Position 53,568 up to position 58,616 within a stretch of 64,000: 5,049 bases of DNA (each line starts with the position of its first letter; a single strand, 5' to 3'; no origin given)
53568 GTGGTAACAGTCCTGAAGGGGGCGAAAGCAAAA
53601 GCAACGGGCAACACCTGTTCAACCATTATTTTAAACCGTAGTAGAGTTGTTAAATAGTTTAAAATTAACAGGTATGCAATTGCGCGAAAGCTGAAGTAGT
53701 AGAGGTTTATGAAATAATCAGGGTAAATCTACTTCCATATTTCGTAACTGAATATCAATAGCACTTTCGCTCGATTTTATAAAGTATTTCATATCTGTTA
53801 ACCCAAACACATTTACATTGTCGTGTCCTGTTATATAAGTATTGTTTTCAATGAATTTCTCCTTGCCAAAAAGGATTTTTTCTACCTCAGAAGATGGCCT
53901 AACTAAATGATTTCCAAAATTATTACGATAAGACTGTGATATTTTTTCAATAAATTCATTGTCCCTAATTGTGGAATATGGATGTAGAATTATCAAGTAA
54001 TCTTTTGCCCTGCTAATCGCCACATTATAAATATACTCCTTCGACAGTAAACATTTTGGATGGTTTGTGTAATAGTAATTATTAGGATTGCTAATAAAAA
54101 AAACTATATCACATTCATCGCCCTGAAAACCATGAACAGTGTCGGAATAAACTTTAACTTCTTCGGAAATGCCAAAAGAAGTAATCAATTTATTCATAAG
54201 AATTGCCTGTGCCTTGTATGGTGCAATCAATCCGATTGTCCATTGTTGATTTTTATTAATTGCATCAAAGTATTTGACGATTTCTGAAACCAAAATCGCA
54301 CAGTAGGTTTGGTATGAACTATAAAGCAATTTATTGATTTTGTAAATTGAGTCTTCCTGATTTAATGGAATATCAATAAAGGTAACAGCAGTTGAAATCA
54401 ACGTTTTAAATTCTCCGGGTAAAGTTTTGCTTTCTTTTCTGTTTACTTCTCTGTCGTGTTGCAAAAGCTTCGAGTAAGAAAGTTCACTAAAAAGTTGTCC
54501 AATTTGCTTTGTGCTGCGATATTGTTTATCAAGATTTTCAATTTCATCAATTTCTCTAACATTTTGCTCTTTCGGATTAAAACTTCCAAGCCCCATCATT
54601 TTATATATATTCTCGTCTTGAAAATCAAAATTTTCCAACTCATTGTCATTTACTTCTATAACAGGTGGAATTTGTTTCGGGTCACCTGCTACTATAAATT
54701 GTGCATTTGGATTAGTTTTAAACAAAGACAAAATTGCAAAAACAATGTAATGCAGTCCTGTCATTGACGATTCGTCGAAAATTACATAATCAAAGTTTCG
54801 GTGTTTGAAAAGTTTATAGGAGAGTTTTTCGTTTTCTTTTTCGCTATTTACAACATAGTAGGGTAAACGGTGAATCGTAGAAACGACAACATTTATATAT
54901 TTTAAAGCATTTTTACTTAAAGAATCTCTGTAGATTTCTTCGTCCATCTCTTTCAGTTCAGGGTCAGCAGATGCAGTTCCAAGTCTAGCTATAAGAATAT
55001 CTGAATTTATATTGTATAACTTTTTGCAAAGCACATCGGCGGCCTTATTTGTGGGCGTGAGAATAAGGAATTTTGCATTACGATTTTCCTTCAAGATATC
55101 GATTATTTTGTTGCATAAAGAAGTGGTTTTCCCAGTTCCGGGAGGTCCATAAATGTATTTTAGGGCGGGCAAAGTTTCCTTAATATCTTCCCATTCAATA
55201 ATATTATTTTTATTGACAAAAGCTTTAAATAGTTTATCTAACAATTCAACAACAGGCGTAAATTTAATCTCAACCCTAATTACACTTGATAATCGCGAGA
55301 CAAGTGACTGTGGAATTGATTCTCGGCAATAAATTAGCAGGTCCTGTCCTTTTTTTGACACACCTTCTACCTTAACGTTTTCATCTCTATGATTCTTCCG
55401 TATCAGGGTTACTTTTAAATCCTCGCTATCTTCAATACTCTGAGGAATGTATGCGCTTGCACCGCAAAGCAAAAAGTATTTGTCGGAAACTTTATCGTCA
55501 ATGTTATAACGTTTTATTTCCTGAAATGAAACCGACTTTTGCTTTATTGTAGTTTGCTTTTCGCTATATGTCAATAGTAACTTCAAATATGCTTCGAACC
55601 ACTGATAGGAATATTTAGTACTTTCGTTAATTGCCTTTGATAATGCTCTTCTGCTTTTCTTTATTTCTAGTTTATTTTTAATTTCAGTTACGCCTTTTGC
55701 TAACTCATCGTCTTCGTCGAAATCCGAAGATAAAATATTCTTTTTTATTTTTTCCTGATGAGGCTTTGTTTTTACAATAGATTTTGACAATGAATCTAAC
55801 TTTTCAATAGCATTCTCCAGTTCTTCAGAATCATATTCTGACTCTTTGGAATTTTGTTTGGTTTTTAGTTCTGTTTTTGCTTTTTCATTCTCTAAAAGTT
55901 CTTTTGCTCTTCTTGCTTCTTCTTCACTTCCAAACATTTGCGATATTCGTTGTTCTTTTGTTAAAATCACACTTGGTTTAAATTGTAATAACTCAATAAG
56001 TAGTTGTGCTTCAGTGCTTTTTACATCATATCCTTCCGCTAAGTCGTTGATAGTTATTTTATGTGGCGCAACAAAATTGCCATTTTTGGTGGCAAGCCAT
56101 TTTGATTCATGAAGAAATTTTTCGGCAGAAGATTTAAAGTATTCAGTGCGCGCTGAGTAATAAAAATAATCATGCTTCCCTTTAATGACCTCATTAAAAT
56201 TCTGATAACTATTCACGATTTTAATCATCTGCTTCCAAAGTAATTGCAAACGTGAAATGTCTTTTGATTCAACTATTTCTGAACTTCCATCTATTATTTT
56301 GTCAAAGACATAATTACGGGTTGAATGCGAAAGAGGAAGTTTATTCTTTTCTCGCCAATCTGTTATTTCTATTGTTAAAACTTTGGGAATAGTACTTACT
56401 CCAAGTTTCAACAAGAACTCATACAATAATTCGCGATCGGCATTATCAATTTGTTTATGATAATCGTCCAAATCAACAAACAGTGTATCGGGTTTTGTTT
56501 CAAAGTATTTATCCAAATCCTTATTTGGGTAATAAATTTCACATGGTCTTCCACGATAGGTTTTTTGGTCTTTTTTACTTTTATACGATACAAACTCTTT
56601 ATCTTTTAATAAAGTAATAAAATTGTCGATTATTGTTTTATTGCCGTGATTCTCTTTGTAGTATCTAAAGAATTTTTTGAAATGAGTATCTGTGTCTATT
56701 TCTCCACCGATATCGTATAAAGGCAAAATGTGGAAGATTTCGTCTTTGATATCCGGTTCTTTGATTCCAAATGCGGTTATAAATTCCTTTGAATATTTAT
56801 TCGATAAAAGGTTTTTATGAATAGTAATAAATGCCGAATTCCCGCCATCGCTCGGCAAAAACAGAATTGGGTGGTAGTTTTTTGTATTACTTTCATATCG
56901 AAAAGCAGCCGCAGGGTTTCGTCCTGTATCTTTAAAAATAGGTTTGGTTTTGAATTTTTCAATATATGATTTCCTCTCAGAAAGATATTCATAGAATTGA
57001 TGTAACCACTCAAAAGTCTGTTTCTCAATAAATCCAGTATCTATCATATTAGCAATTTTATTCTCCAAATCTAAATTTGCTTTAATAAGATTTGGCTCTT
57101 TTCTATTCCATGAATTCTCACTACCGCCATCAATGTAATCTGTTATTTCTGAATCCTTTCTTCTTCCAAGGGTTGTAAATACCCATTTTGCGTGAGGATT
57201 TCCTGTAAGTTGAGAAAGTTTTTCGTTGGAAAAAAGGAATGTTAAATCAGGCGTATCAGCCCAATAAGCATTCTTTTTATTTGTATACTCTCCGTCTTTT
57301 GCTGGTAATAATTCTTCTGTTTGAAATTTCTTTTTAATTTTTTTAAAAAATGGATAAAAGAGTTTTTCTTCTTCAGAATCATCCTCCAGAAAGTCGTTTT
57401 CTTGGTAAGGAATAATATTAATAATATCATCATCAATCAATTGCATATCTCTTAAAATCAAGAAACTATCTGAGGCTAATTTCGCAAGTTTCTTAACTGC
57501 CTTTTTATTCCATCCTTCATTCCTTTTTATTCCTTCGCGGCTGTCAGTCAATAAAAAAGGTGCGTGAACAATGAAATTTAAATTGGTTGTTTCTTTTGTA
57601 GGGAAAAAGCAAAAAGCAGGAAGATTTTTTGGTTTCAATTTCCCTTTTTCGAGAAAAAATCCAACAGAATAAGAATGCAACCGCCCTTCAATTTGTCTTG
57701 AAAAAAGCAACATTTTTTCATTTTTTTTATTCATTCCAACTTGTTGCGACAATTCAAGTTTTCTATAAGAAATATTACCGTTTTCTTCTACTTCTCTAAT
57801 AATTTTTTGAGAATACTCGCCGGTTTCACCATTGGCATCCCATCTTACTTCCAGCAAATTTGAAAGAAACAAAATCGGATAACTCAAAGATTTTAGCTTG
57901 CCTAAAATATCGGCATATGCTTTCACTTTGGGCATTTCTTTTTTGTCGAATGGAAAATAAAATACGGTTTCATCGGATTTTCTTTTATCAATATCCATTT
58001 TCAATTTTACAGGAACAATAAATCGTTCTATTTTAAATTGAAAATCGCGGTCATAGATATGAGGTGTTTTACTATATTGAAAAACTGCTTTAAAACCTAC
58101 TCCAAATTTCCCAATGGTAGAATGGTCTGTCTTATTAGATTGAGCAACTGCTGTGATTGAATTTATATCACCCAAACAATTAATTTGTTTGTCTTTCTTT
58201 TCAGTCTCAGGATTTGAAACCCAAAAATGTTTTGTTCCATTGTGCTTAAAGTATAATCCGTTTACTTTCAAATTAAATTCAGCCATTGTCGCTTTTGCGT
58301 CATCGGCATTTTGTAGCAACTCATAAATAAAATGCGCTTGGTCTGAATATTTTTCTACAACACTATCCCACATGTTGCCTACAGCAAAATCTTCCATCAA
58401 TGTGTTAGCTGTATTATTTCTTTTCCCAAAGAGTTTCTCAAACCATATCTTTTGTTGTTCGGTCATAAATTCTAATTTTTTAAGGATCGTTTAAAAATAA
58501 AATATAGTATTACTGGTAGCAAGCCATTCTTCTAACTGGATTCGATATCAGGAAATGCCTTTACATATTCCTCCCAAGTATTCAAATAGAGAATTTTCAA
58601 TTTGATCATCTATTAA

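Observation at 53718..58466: Single 1582-aa ORF fusing a sacsin/MORC-type GHKL ATPase to an Upf1-like SF1 helicase: candidate stand-alone defence or nucleic-acid surveillance protein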

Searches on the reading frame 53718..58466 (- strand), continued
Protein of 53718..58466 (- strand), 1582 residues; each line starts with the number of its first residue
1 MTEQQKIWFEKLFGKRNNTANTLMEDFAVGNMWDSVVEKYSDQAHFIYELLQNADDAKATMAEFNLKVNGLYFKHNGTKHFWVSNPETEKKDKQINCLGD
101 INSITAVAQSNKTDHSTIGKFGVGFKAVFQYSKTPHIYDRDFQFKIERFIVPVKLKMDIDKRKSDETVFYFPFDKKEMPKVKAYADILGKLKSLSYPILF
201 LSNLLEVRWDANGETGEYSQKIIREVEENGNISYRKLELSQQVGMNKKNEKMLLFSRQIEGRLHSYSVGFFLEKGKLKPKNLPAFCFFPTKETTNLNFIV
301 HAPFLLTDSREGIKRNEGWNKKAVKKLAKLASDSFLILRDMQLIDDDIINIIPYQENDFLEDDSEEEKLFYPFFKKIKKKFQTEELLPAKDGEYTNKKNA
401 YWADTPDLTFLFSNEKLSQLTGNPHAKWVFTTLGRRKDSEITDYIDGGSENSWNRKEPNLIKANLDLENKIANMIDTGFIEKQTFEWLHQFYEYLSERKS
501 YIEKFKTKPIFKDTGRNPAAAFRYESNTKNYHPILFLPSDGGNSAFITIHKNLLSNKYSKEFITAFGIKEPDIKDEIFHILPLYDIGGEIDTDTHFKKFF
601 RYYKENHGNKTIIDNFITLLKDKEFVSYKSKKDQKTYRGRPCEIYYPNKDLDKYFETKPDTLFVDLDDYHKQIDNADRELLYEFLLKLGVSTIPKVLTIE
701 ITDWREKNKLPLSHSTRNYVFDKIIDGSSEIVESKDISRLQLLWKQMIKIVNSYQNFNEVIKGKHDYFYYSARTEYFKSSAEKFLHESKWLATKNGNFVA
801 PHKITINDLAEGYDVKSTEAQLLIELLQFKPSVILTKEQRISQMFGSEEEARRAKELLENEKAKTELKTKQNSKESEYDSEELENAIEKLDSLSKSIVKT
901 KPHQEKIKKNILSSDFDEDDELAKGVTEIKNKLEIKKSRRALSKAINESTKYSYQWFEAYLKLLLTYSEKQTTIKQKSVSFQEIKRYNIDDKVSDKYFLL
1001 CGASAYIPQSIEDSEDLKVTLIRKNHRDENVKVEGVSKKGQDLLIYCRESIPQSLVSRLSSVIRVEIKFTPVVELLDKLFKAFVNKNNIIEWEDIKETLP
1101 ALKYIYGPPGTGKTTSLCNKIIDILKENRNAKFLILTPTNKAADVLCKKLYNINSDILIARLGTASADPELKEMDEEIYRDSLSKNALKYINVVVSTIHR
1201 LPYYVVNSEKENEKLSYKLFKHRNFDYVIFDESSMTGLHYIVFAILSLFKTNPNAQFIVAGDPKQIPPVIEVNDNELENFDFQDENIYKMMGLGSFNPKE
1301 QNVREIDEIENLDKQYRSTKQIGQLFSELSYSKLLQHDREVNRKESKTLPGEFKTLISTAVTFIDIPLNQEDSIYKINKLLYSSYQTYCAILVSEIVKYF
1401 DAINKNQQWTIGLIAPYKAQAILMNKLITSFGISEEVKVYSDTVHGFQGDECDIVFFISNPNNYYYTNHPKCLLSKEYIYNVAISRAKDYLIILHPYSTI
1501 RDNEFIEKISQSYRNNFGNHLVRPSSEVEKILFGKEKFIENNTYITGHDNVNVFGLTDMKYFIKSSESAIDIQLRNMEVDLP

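Call 75: search_protein_families(library=padloc, alignment_id=A4, max_evalue=1e-8)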
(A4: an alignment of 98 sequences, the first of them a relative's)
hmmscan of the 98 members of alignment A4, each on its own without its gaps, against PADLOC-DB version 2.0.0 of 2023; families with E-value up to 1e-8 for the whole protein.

A. member 1, L002:858-4016:+ (1052 aa): 0 families

B. families by the number of members that match (of 98 scanned): 91 families (the first 25 are shown)
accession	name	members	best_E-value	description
PDLC02167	Avs3a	1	1.1e-203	-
PDLC03226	MTase_II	1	1e-201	Type II methyltransferase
PDLC03864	LmuB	1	4.5e-158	-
PDLC04157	HEC-06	1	3.1e-112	-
PDLC04155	HEC-06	1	8.5e-109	-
PDLC04154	HEC-06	1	2.3e-96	-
PDLC02700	Orf5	1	3.2e-85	Orf5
PDLC02687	Orf5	1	4.2e-74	Orf5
PDLC03872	LmuC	1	1.3e-67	-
PDLC02693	Orf5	1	2e-66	Orf5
PDLC02695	Orf5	1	1.7e-61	Orf5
PDLC04156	HEC-06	1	3.8e-55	-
PDLC02691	Orf5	1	6.4e-52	Orf5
PDLC03853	LmuA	1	3.8e-51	-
PDLC02701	Orf5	1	1.5e-50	Orf5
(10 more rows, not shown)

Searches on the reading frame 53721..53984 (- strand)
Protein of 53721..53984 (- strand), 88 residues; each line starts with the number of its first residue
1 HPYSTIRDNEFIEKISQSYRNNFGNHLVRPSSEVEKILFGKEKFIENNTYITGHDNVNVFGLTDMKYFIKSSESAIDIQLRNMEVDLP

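Call 86: search_protein_families(library=pfam, proteins=[window:53721-53984:-], max_evalue=5)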
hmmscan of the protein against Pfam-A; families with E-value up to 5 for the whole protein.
window:53721-53984:- (88 aa): 2 families
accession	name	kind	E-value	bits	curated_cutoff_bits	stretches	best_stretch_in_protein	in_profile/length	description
PF02553.20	CbiN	-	0.015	15.6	25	1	10-40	33-63/67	Cobalt transport protein component CbiN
PF21988.2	G7C_GBD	-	0.1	12.7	27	1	25-69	70-113/152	Podovirus tailspike protein Galactose-binding domain-like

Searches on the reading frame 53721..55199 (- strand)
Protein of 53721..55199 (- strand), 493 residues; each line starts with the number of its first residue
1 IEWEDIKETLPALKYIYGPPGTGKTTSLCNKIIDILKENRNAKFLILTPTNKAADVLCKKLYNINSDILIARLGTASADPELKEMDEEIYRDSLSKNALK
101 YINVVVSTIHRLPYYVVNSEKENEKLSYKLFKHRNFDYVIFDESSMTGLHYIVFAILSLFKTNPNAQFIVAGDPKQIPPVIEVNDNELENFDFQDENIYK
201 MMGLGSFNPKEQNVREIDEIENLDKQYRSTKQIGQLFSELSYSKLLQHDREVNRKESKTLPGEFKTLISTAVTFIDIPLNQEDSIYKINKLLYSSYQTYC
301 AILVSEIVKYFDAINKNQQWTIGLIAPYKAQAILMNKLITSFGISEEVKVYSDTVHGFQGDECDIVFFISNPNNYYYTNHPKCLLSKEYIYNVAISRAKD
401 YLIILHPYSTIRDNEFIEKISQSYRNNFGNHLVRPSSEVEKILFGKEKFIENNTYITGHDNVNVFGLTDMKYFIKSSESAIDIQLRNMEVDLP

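Call 80: search_protein_families(library=padloc, proteins=[window:53721-55199:-], max_evalue=0.1)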
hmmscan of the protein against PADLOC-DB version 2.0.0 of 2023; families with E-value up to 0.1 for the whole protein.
window:53721-55199:- (493 aa): 24 families
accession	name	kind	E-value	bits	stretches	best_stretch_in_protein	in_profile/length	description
PDLC03920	MkoA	-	6.8e-39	131.9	1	15-413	635-1081/1112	-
PDLC03924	MkoC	-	1.1e-25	88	2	102-414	638-950/1136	-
PDLC03921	MkoA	-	1.8e-24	83.5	2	135-405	1296-1564/1607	-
PDLC05065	PDC-S68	-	7.7e-11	38.5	3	129-180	698-745/1221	-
PDLC03802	RTasHel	-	3.9e-10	37.2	1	16-65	23-73/675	DRT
PDLC00132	GajB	-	1e-09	35.6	1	17-65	22-70/625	UrvD helicase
PDLC00109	GajB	-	2.5e-08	30.8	1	14-63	9-58/647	UrvD helicase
PDLC00129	GajB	-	1e-07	29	1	325-415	488-582/594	UrvD helicase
PDLC01148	RecD_like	-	1.3e-07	28.3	1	107-180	378-445/719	RecD/Tra ATPase fused to N-terminal HHH domain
PDLC04476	PDC-M16A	-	1e-06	25.4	1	18-148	32-129/691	-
PDLC00120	GajB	-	2.6e-06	24.9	1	21-63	10-53/458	UrvD helicase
PDLC00126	GajB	-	3.2e-06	24.2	1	18-63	39-86/606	UrvD helicase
PDLC01252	Cas3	-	7.4e-05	20.3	1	16-183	4-163/324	CAS-I; effector_G3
PDLC00114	GajB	-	0.0001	19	1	18-64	27-75/635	UrvD helicase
PDLC00117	GajB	-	0.00013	18.6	0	18-63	34-81/604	UrvD helicase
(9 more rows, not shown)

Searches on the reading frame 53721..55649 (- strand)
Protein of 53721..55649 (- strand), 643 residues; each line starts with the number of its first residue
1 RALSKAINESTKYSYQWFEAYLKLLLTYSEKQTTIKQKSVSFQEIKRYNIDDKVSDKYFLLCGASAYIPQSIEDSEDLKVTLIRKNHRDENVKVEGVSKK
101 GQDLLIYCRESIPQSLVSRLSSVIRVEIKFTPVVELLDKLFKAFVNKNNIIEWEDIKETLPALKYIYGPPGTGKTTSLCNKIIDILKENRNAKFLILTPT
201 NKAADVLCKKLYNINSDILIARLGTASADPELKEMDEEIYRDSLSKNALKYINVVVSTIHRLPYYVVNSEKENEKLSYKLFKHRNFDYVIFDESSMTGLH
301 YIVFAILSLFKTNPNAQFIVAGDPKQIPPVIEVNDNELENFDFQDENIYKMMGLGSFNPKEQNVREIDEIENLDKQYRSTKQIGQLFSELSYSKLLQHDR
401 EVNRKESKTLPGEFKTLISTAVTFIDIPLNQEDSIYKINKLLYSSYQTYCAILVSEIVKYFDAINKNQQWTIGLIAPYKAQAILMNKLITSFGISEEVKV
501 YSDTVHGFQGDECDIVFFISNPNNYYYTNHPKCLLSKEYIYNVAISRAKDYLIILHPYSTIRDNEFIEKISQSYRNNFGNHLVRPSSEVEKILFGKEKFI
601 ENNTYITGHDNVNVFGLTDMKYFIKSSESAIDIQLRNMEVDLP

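Call 55: predict_structure(alignment_id=A2)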
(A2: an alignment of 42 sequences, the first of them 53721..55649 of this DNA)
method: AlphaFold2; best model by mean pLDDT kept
length: 643 residues; sequences in the alignment: 42
mean_pLDDT: 61.8   pTM: 0.46
mean pLDDT of the five models: 61.8, 58.7, 56.7, 52.5, 50.5
residues with pLDDT >= 90: 13; 70-90: 215; 50-70: 231; < 50: 184
segments of 3 or more residues with pLDDT < 50: 28-37, 93-100, 131-135, 169-172, 263-278, 294-299, 324-359, 374-404, 437-443, 523-538, 606-621, 624-633, 635-643
pLDDT, mean of each block of 10 residues (from residue 1): 54 64 56 43 71 75 64 54 61 45 62 69 62 51 61 64 68 73 90 83 80 86 68 63 70 80 38 36 74 54 71 82 40 27 34 46 61 41 30 36 58 78 79 47 62 84 76 77 70 67 60 80 47 47 70 81 66 67 87 84 52 44 46 46 35
secondary structure, 60 per line:
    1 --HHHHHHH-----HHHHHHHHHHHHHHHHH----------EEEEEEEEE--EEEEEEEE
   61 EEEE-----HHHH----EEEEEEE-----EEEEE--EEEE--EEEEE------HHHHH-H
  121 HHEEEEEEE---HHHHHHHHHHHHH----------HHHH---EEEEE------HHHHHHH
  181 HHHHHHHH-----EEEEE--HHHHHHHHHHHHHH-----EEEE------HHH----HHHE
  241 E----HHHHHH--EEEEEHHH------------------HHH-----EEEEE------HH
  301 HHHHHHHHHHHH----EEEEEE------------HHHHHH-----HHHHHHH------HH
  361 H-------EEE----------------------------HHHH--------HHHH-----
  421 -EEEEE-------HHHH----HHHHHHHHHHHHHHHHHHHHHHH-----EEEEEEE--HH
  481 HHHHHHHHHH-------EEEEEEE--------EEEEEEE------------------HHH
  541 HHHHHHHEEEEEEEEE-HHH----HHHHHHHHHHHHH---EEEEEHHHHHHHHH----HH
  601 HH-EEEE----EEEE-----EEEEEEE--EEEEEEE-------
elements in order (helices of 4 or more, strands of 3 or more residues): H3-9 H15-31 E42-50 E53-64 H70-73 E78-84 E90-94 E97-100 E103-107 H114-118 E123-129 H133-145 H156-159 E163-167 H174-188 E194-198 H201-214 E220-223 H246-251 E254-258 E288-292 H299-312 E317-322 H335-340 H346-352 E369-371 H400-403 H412-415 E422-426 H434-437 H442-464 E470-476 H479-490 E498-504 E513-519 H538-547 E548-556 H565-577 E581-585 H586-594 H599-602 E604-607 E612-615 E621-627 E630-636

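Call 59: fold_search(model_id=the predicted structure, library=pdb)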
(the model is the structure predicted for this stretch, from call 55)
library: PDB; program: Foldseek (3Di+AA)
matches with E <= 10: 1814; with E <= 0.001: 323
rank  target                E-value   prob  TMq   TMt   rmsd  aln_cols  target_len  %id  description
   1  8rd3_A                9.5e-17  1.00  0.42  0.43   9.7       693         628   15  Crystal structure of Saccharomyces cerevisiae Nmd4 protein bound to Upf1 helicase domain (released 2024-08-14)
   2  8ftm_A                1.0e-16  1.00  0.44  0.40  12.1       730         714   16  Setx-ssRNA-ADP-SO4 complex (released 2023-10-25)
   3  8rao_O                1.8e-16  1.00  0.34  0.32  13.0       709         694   17  Structure of Sen1-ADP.BeF3-RNA complex (released 2024-10-30)
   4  8ftm_B                2.3e-16  1.00  0.43  0.39  11.1       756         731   15  Setx-ssRNA-ADP-SO4 complex (released 2023-10-25)
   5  4b3g_A                3.7e-16  1.00  0.42  0.44  11.2       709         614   14  crystal structure of Ighmbp2 helicase in complex with RNA (released 2012-09-26)
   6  5ean_A                4.1e-16  1.00  0.42  0.29  12.7       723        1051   15  Crystal structure of Dna2 in complex with a 5' overhang DNA (released 2015-11-18)
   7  5eax_A                6.9e-16  1.00  0.41  0.28  11.6       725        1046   16  Crystal structure of Dna2 in complex with an ssDNA (released 2015-11-18)
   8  8ram_O                4.5e-15  1.00  0.41  0.39  11.5       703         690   15  Structure of Sen1 bound RNA Polymerase II pre-termination complex (released 2024-10-30)
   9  5eaw_A                5.3e-15  1.00  0.42  0.29  10.9       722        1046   16  Crystal structure of Dna2 nuclease-helicase (released 2015-11-18)
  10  2wjv_B                1.0e-14  1.00  0.42  0.37   9.8       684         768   15  Crystal structure of the complex between human nonsense mediated decay factors UPF1 and UPF2 (released 2009-07-07)
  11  2xzl_A                1.5e-14  1.00  0.41  0.36   9.9       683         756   14  Upf1-RNA complex (released 2011-03-30)
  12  4b3g_B                2.3e-14  1.00  0.41  0.43  10.4       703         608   16  crystal structure of Ighmbp2 helicase in complex with RNA (released 2012-09-26)
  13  9qwn_A                7.3e-14  1.00  0.43  0.36   9.3       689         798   14  Human UPF1 in complex with the histone stem loop RNA (released 2025-12-03)
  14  2xzp                  3.4e-13  1.00  0.40  0.41  10.0       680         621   16  Upf1 helicase (released 2011-03-30)
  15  8fth                  6.3e-13  1.00  0.32  0.20  12.5       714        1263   16  Chaetomium thermophilum SETX - NPPC internal deletion (released 2023-10-25)
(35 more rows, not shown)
